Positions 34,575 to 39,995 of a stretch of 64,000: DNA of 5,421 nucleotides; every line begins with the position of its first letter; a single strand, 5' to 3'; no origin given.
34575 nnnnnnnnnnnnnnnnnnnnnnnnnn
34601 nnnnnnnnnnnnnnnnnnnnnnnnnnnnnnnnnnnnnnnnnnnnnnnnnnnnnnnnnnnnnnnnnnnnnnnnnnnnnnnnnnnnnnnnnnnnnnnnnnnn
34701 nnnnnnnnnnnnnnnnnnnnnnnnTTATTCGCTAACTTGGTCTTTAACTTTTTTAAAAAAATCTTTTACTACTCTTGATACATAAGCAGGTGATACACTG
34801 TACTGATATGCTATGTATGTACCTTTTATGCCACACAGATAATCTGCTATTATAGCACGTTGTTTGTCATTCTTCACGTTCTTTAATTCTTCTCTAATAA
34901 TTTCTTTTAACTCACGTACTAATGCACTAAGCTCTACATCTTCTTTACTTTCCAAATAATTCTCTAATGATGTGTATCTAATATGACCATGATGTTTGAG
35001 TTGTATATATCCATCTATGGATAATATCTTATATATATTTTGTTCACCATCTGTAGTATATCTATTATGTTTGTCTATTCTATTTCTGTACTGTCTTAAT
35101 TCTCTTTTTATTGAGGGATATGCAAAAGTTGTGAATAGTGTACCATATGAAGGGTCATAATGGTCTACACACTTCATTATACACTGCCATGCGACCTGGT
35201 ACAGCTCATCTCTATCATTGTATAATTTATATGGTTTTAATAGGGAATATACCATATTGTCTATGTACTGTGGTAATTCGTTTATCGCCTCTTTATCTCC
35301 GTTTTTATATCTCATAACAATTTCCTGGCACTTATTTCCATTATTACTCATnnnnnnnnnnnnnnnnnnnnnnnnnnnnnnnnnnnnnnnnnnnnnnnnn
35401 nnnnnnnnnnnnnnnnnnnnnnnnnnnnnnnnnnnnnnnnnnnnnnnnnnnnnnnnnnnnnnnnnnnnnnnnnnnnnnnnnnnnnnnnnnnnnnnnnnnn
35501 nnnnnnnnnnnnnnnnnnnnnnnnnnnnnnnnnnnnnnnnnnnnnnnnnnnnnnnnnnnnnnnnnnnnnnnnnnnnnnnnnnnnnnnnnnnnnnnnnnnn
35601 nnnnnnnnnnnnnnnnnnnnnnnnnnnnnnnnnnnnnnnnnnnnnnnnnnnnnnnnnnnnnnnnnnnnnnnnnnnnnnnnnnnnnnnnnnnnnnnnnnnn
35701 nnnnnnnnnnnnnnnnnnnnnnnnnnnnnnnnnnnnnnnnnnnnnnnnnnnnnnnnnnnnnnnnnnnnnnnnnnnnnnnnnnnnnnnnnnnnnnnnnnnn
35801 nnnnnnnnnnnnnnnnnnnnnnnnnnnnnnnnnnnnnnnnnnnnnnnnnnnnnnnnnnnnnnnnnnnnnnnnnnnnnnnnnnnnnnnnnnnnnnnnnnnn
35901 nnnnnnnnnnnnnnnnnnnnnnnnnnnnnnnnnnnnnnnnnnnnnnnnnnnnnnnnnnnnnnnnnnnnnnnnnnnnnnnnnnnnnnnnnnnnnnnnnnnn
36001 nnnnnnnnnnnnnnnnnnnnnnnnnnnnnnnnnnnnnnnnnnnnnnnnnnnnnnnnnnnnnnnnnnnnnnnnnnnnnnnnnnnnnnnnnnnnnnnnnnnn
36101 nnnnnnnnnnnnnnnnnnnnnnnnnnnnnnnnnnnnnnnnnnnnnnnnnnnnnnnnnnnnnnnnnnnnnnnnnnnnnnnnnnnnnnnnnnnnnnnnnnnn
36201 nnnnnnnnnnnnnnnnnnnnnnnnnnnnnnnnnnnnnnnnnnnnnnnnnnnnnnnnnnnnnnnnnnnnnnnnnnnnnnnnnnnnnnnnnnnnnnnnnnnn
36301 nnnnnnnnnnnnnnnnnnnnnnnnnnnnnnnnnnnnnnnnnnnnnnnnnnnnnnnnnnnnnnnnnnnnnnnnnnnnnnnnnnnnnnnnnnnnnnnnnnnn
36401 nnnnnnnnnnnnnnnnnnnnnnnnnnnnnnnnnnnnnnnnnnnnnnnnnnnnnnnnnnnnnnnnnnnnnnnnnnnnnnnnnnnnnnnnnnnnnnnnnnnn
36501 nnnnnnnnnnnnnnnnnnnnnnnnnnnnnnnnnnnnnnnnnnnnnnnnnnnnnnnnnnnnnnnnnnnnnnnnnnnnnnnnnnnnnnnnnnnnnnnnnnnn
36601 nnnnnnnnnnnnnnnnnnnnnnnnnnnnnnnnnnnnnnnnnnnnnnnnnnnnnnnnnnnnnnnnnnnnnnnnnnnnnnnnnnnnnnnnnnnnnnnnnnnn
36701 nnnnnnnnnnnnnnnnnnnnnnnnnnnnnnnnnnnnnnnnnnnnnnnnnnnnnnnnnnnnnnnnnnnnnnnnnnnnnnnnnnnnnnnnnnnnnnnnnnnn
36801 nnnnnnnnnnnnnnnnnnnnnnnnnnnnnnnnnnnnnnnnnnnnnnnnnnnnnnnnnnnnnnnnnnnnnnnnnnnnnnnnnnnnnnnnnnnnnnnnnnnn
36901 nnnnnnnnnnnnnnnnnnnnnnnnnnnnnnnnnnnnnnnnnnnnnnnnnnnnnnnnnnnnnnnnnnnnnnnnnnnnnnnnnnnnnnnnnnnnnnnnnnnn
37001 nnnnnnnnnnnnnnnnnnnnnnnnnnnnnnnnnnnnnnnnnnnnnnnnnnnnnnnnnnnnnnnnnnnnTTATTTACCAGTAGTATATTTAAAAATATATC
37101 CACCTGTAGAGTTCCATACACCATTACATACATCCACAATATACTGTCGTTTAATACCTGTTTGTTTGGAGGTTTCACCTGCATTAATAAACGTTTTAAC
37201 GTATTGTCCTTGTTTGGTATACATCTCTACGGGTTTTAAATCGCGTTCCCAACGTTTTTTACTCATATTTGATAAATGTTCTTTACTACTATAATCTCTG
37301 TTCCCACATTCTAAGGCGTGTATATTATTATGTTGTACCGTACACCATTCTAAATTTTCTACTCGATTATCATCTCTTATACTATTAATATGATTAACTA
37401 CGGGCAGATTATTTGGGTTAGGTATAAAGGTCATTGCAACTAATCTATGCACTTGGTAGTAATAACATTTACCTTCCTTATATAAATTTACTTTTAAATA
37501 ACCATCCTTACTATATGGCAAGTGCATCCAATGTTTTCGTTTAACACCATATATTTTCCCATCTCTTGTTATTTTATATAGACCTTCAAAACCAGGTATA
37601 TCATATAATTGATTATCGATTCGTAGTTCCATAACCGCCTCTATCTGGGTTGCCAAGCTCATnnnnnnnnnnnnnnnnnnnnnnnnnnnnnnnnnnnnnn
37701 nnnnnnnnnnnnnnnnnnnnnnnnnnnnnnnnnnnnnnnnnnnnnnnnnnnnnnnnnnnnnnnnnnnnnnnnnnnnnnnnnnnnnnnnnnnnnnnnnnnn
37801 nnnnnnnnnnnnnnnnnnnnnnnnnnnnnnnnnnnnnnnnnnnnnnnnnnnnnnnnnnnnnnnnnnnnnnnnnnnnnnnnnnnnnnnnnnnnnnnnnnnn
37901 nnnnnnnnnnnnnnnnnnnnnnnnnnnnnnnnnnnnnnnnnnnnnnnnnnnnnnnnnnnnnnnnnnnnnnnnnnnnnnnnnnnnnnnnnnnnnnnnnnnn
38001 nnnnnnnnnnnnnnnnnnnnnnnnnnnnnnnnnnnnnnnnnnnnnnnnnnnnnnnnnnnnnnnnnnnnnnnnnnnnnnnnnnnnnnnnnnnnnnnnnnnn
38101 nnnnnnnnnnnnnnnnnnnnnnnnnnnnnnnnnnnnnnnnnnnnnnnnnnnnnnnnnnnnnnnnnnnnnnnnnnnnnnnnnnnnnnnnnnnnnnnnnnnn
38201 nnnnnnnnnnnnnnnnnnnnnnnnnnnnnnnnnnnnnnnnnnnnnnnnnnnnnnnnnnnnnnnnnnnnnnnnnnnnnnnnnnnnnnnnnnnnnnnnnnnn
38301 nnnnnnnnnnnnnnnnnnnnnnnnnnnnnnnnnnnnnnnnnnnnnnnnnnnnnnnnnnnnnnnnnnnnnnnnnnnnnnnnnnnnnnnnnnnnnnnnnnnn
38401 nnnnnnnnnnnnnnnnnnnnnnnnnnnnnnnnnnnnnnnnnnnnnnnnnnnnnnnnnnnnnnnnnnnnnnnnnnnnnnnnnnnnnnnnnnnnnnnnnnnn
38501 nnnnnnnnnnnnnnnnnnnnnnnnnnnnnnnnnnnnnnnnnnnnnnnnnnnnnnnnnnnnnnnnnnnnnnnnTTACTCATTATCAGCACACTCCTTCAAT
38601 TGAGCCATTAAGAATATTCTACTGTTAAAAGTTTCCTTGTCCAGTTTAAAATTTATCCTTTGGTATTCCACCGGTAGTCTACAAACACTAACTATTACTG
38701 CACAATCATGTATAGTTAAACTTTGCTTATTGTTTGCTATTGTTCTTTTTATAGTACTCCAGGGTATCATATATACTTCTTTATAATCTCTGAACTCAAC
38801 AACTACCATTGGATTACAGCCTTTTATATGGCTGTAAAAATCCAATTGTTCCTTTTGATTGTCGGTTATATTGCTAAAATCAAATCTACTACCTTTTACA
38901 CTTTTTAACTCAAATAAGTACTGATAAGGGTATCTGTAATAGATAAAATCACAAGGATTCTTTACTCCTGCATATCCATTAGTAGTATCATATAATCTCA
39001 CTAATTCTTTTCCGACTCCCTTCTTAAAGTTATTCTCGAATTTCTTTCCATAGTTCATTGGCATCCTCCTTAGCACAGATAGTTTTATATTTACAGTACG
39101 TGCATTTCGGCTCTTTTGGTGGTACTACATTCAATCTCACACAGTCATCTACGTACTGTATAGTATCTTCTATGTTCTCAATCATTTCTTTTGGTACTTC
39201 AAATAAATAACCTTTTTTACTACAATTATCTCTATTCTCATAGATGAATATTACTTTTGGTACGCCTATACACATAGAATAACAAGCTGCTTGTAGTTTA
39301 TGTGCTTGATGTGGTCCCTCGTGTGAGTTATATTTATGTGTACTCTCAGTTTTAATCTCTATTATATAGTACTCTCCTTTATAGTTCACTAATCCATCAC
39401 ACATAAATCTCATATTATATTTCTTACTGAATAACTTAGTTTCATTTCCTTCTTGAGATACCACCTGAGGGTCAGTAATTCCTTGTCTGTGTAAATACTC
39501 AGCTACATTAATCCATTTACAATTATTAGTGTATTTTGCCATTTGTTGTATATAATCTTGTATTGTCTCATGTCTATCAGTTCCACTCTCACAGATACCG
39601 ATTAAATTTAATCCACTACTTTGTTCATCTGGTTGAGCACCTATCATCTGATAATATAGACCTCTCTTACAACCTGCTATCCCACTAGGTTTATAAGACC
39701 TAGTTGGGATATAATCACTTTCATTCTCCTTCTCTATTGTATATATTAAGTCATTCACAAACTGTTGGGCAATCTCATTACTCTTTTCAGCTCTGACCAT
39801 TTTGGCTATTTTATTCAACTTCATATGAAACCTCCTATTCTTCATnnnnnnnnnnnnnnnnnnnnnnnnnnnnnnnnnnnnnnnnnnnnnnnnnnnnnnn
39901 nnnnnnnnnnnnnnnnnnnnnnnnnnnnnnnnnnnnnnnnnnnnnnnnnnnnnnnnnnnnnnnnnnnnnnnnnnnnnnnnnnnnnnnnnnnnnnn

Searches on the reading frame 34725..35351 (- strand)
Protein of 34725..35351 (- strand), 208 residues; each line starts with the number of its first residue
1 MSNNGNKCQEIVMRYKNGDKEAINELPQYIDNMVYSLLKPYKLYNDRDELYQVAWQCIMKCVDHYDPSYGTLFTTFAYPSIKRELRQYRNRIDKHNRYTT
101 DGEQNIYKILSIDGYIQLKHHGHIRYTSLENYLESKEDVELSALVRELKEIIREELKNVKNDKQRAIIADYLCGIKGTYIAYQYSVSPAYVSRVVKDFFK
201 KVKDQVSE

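Call 40: search_protein_families(library=pfam, proteins=[window:34725-35351:-], max_evalue=0.01)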
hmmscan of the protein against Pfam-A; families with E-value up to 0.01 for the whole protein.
window:34725-35351:- (208 aa): 1 family
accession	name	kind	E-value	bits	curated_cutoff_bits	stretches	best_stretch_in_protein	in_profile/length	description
PF04542.20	Sigma70_r2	-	5.9e-08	32.8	24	1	33-91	8-67/71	Sigma-70 region 2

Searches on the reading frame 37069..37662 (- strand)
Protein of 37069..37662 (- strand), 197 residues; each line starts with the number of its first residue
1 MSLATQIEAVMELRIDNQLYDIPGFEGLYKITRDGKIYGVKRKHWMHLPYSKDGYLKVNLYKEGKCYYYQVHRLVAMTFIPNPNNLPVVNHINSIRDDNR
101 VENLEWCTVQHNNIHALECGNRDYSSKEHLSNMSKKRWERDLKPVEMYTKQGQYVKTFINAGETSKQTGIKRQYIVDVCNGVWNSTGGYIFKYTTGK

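Call 40: search_protein_families(library=pfam, proteins=[window:37069-37662:-], max_evalue=0.01)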
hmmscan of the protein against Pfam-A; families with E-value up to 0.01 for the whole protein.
window:37069-37662:- (197 aa): 4 families
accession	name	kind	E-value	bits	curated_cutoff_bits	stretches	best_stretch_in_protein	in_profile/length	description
PF13392.12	HNH_3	-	1.4e-08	34.7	24.8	1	69-113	1-45/46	HNH endonuclease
PF07463.16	NUMOD4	-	4.5e-05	24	23.4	1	21-61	5-49/49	NUMOD4 motif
PF22083.2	I-HmuI_NUMOD-like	-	0.0056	16.7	27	1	156-192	10-46/46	DNA endonuclease I-HmuI-like, NUMOD-like domain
PF07453.19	NUMOD1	-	0.0092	16.6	22.8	0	143-176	1-34/37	NUMOD1 domain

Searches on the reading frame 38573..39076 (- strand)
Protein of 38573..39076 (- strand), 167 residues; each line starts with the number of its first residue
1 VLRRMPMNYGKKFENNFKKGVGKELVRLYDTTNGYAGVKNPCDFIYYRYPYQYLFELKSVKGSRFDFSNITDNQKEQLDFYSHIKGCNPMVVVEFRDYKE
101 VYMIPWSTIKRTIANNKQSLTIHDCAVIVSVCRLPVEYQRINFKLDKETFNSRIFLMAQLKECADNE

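Call 3: search_protein_families(library=pfam, proteins=[window:38573-39076:-], max_evalue=0.01)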
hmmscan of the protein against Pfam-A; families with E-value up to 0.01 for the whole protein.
window:38573-39076:- (167 aa): 1 family
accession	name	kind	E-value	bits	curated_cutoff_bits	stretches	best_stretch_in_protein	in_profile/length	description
PF03838.20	RecU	-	3.1e-08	34.2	25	1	32-119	44-134/162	Recombination protein U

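Call 4: search_protein_families(library=phrogs, proteins=[window:38573-39076:-], max_evalue=0.001)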
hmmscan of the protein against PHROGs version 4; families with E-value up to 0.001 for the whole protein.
window:38573-39076:- (167 aa): 1 family
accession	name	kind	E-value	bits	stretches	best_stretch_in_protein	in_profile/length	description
phrog_843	-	DNA, RNA and nucleotide metabolism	3.5e-26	92.9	1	4-127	5-144/177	Holliday junction resolvase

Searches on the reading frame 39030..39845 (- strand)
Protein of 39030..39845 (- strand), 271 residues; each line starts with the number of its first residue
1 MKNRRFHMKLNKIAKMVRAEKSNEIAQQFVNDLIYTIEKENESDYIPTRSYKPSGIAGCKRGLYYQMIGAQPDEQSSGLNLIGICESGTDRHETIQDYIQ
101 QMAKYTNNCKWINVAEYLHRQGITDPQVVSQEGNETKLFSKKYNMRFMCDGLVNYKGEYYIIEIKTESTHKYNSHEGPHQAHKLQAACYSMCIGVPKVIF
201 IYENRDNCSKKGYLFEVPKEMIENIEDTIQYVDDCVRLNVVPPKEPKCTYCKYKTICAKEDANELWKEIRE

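Call 3: search_protein_families(library=pfam, proteins=[window:39030-39845:-], max_evalue=0.01)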
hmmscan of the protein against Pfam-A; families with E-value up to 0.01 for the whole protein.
window:39030-39845:- (271 aa): 0 families

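Call 4: search_protein_families(library=phrogs, proteins=[window:39030-39845:-], max_evalue=0.001)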
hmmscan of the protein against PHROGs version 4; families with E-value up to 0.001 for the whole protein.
window:39030-39845:- (271 aa): 4 families
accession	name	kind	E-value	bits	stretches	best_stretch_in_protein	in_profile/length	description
phrog_1706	-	DNA, RNA and nucleotide metabolism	3.4e-46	159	1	9-269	3-254/293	CRISPR/Cas system associated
phrog_2506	-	DNA, RNA and nucleotide metabolism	1.4e-10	41.9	1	58-245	102-315/342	exonuclease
phrog_1990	-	DNA, RNA and nucleotide metabolism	6.5e-06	26.7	1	110-263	96-241/290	Cas4-domain exonuclease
phrog_434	-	DNA, RNA and nucleotide metabolism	0.00049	20.4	1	140-252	136-251/372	RecE-like recombination exonuclease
